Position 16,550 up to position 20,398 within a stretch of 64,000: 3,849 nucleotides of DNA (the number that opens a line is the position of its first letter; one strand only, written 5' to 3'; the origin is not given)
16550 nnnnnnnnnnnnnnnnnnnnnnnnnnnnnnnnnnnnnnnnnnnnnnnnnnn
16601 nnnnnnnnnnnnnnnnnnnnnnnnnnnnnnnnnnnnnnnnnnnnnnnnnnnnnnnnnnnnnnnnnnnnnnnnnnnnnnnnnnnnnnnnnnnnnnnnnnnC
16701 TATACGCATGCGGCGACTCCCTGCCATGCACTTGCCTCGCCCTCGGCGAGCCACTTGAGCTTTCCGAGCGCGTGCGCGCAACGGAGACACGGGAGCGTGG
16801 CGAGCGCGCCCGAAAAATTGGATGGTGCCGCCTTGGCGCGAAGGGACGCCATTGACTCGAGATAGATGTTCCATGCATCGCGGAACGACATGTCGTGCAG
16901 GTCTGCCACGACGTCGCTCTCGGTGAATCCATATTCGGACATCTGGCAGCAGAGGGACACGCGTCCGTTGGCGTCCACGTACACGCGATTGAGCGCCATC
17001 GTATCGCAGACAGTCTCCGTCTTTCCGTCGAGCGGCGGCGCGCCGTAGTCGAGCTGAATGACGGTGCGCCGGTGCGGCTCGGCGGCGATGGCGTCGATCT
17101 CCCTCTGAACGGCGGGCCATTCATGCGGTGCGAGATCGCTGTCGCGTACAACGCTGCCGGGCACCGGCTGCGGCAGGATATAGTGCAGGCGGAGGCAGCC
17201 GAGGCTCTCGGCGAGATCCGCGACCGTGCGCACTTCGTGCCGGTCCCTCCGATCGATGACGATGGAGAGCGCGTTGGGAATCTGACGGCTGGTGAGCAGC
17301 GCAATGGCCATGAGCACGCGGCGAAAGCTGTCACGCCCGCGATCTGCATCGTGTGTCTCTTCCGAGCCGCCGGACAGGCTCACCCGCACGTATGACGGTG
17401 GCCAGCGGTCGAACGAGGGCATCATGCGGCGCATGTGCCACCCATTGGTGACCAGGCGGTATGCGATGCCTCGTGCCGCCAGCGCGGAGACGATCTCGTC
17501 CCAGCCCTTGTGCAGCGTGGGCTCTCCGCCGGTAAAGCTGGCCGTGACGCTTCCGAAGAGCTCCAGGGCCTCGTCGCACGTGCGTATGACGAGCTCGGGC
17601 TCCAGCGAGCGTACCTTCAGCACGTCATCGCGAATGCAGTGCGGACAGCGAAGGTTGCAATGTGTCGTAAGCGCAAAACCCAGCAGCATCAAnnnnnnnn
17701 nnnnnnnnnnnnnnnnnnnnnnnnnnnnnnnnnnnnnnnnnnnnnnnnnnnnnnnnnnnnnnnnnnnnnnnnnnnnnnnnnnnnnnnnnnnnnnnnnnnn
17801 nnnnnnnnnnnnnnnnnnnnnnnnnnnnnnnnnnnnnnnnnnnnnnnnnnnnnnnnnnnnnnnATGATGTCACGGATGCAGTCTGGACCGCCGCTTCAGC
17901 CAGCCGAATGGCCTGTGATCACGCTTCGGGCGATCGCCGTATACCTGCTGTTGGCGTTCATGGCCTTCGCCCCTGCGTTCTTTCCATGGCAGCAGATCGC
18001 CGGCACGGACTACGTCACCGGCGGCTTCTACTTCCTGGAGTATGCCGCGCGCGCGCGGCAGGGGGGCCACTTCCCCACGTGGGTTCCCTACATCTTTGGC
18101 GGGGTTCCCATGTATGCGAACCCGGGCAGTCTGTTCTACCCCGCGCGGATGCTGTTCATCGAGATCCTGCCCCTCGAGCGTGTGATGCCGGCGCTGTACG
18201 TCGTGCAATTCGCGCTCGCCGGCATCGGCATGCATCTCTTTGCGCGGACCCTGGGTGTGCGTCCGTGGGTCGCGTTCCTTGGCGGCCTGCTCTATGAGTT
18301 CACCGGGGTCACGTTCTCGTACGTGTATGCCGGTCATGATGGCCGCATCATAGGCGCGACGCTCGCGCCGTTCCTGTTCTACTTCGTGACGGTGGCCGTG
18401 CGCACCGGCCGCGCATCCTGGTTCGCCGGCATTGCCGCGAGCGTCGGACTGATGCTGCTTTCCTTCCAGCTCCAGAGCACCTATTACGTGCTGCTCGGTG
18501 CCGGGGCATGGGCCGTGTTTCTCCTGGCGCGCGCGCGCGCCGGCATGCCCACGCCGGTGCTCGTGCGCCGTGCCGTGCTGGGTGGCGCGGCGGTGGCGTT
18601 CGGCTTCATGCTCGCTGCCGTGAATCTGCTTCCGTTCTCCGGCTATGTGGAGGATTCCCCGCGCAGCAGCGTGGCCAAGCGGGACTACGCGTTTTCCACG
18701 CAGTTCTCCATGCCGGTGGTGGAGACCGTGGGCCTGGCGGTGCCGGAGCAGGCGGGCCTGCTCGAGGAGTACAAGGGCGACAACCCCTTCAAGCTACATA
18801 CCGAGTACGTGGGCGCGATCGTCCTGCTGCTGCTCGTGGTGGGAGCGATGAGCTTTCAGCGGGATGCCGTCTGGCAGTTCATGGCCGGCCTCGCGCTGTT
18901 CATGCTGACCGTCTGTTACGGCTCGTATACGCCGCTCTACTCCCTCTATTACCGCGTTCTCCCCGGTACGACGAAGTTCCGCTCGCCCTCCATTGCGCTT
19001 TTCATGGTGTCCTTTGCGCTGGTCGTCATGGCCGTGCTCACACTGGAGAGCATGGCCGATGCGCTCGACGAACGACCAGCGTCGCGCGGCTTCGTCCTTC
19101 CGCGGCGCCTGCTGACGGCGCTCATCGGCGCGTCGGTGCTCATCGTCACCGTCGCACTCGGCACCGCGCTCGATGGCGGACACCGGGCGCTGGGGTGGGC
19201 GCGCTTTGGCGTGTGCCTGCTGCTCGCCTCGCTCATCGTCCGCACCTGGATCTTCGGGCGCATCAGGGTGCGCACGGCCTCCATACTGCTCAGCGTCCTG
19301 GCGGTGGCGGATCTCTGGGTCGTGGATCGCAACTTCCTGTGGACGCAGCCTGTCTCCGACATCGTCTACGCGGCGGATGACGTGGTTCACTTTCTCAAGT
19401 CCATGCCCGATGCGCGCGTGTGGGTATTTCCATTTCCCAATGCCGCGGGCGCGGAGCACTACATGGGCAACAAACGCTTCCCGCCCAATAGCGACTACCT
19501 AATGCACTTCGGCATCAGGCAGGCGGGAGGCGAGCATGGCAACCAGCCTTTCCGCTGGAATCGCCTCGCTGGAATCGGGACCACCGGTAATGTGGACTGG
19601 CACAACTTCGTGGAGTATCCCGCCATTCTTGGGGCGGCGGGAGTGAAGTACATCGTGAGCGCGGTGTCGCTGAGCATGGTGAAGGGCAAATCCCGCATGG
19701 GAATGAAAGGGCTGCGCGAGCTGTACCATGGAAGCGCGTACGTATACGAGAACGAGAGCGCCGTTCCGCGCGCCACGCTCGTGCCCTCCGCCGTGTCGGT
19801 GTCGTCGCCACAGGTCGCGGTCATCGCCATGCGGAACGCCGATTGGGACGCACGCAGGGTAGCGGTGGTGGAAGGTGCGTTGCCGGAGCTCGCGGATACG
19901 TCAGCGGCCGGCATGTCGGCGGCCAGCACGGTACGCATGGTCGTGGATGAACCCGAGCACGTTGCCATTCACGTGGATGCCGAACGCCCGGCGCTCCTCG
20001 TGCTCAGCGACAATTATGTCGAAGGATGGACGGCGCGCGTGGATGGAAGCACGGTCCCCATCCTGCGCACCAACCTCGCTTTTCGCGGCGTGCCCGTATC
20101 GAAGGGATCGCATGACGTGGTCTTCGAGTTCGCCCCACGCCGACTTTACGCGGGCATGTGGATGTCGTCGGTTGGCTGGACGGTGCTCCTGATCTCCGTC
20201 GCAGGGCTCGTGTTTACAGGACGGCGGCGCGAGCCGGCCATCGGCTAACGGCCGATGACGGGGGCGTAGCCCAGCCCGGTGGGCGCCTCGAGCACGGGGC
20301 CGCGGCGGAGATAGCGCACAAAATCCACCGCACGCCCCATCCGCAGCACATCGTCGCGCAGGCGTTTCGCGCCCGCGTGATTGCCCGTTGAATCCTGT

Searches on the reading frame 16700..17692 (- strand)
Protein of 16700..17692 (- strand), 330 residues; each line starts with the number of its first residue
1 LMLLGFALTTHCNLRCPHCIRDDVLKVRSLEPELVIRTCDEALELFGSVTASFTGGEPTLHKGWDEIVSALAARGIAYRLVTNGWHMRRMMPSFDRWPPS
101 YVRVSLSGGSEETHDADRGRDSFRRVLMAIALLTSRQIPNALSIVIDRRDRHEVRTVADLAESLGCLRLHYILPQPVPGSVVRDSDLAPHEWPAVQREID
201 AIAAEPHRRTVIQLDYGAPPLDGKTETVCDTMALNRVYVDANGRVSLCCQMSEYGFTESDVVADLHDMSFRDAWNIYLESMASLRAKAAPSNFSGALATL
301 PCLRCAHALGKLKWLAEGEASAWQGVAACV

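Call 7: search_protein_families(library=pfam, proteins=[window:16700-17692:-], max_evalue=0.01)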
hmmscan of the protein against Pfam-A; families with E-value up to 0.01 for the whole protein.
window:16700-17692:- (330 aa): 2 families
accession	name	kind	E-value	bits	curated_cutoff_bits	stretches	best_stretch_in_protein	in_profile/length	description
PF04055.27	Radical_SAM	-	5.5e-21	75.9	29.5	1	8-160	3-165/166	Radical SAM superfamily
PF13186.11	SPASM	-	0.00053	20.7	21.5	1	229-275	1-44/67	Iron-sulfur cluster-binding domain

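Call 8: search_protein_families(library=ncbifam, proteins=[window:16700-17692:-], max_evalue=0.1)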
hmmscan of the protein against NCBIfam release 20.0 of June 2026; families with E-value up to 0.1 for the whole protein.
window:16700-17692:- (330 aa): 56 families (the best 25 are shown)
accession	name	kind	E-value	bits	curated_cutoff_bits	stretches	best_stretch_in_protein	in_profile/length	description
NF045574.1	sacti_mat_StsB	exception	5.9e-18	64.9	625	1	6-172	100-267/466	StsB family radical SAM/SPASM domain sactipeptide maturase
TIGR03961.1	rSAM_PTO1314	hypoth_equivalog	1.1e-16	61.1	306.05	1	4-165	25-182/332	PTO1314 family radical SAM protein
TIGR04251.1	SCM_rSAM_ScmF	equivalog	5.5e-16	58.9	400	1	4-177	6-185/353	SynChlorMet cassette radical SAM/SPASM protein ScmF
TIGR03962.1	mycofact_rSAM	equivalog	5.4e-15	55.4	265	1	4-174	14-187/339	mycofactocin radical SAM maturase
TIGR04303.1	GeoRSP_rSAM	equivalog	1.6e-14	54.2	400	1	5-215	8-219/325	GeoRSP system radical SAM/SPASM protein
TIGR04250.1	SCM_rSAM_ScmE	equivalog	6.2e-14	51.7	400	1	7-160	8-164/358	SynChlorMet cassette radical SAM/SPASM protein ScmE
TIGR04317.1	W_rSAM_matur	equivalog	6.6e-14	51.8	380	1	8-252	10-259/349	tungsten cofactor oxidoreductase radical SAM maturase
TIGR02109.1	PQQ_syn_pqqE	equivalog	1.7e-13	50.3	381.35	1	6-170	11-178/358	pyrroloquinoline quinone biosynthesis protein PqqE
TIGR02666.1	moaA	equivalog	5.2e-13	48.7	284.05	1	6-164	14-183/336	GTP 3',8-cyclase MoaA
TIGR04545.1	rSAM_ahbD_hemeb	equivalog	8e-13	48.5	500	1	4-190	2-192/339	heme b synthase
TIGR04546.1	rSAM_ahbC_deAc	equivalog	6.2e-12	45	650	1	6-188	43-228/390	12,18-didecarboxysiroheme deacetylase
TIGR02668.1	moaA_archaeal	equivalog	8.2e-12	44.7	325.25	1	6-178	14-190/303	GTP 3',8-cyclase MoaA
TIGR03470.1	HpnH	equivalog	8.7e-12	44.7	225.05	1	10-166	36-192/318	adenosyl-hopene transferase HpnH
TIGR04082.1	rSAM_for_selen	equivalog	1.4e-11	43.8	350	1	4-159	201-357/516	thio(seleno)oxazole modification radical SAM maturase SbtM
NF049973.1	radical_Rv1681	equivalog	5.6e-11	42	380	1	11-166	81-239/326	Rv1681 family radical SAM protein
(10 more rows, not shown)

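Call 13: find_related_loci(query=window:16700-17692:-, collection=genome_contigs, flank=6000)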
Query window:16700-17692:- (330 aa) in genome_contigs; peptide patterns used: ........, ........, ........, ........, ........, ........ (x = any residue, [..] = any of these).
190 stretches matched a pattern; 94 encode a relative of the query (tblastn E <= 1e-3); the best 80 are kept; 80 distinct loci.
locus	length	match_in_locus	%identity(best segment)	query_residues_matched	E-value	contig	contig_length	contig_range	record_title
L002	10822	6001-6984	78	2-329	1e-179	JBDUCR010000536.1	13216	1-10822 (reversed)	MAG: bacterium isolate cluster4_bin.51 NODE_10994_length_13216_cov_18.673809, whole genome shotgun sequence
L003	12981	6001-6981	79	2-328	5e-179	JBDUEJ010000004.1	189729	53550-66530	MAG: bacterium isolate cluster4_bin.92 NODE_22_length_189729_cov_33.517266, whole genome shotgun sequence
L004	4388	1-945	79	14-328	5e-175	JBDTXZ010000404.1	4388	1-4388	MAG: bacterium isolate cluster4_bin.128 NODE_87977_length_4388_cov_7.148858, whole genome shotgun sequence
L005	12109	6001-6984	74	2-329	7e-169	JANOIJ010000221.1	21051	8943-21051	MAG: Gemmatimonadaceae bacterium isolate SOY_63_metabat_25 SOY_63_k141_1714264, whole genome shotgun sequence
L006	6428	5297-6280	64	1-328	3e-145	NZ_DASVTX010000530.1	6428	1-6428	MAG: Longimicrobium sp. isolate SMAG_U3302 k141_476792, whole genome shotgun sequence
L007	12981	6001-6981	63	1-327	4e-137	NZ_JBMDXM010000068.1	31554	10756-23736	MAG: Longimicrobium sp. isolate FBaRs1_5 FBaRs1_contig68, whole genome shotgun sequence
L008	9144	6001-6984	63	1-328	2e-136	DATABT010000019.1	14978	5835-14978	MAG TPA_asm: Longimicrobium sp. isolate SMAG_U6705 k141_804045, whole genome shotgun sequence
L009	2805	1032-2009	65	2-328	3e-143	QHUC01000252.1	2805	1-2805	MAG: Gemmatimonadetes bacterium isolate AG37 14_0929_12_40cm_scaffold_45550_curated, whole genome shotgun sequence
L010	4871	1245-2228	63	1-328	6e-138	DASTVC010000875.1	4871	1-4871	MAG TPA_asm: Longimicrobium sp. isolate SMAG_U2349 k141_854665, whole genome shotgun sequence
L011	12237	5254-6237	63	1-328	5e-136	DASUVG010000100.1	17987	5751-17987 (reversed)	MAG TPA_asm: Longimicrobium sp. isolate SMAG_U1809 k141_1297840, whole genome shotgun sequence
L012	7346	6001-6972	63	1-324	1e-135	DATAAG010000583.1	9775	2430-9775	MAG TPA_asm: Longimicrobium sp. isolate SMAG_U6666 k141_1489808, whole genome shotgun sequence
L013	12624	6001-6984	62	1-328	1e-135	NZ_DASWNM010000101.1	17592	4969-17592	MAG: Longimicrobium sp. isolate SMAG_U3414 k141_510998, whole genome shotgun sequence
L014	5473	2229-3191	62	2-327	1e-132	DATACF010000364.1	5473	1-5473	MAG TPA_asm: Longimicrobium sp. isolate SMAG_U6717 k141_594785, whole genome shotgun sequence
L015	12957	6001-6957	63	1-323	9e-132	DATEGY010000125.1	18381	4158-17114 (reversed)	MAG TPA_asm: Gemmatimonadales bacterium isolate SMAG_U8797 k141_203364, whole genome shotgun sequence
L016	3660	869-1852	63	1-328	5e-135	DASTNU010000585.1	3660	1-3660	MAG TPA_asm: Longimicrobium sp. isolate SMAG_U2152 k141_728545, whole genome shotgun sequence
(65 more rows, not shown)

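Call 20: search_solved_structures(query=window:16700-17692:-, max_evalue=0.001)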
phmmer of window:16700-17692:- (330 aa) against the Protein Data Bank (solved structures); distinct sequences matched with E-value up to 0.001: 4.
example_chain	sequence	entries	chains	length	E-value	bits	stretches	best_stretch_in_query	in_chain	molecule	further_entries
6c8v_A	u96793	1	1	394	3.6e-10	42.8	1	7-223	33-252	Coenzyme PQQ synthesis protein E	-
6efn_A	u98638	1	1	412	8.7e-07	31.6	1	7-165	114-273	Sporulation killing factor maturation protein SkfB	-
7vob_C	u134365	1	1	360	2.9e-05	26.7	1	48-120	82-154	Cytosylglucuronate decarboxylase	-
7voc_C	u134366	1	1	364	2.9e-05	26.6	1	48-120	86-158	Cytosylglucuronate decarboxylase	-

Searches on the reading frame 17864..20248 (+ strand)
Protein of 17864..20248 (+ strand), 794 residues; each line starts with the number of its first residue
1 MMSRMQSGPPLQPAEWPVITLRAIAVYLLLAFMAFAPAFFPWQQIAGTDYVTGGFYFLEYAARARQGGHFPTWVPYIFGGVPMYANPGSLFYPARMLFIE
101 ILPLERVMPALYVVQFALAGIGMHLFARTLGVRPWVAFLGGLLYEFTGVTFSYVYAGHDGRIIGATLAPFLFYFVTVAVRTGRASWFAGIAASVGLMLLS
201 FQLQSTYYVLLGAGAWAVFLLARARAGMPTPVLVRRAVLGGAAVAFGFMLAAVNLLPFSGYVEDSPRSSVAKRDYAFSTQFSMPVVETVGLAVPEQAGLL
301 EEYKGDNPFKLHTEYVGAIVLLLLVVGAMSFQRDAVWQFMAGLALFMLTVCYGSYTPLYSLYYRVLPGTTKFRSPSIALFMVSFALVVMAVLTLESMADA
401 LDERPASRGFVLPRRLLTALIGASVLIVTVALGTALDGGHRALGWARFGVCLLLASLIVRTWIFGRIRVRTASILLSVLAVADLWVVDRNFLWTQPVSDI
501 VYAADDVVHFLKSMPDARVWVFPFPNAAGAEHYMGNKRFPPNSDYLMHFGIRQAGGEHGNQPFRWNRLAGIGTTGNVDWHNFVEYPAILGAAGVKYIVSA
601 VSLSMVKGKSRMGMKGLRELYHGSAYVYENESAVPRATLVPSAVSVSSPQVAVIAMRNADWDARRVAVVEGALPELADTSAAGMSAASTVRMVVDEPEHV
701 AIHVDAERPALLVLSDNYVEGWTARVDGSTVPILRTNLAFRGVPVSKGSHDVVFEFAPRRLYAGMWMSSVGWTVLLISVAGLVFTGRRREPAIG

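Call 7: search_protein_families(library=pfam, proteins=[window:17864-20248:+], max_evalue=0.01)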
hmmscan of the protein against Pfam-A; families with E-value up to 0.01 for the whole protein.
window:17864-20248:+ (794 aa): 1 family
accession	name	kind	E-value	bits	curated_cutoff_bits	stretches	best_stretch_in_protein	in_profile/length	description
PF09586.16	YfhO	-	5.5e-10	38.7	28.5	1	696-767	762-834/835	Bacterial membrane protein YfhO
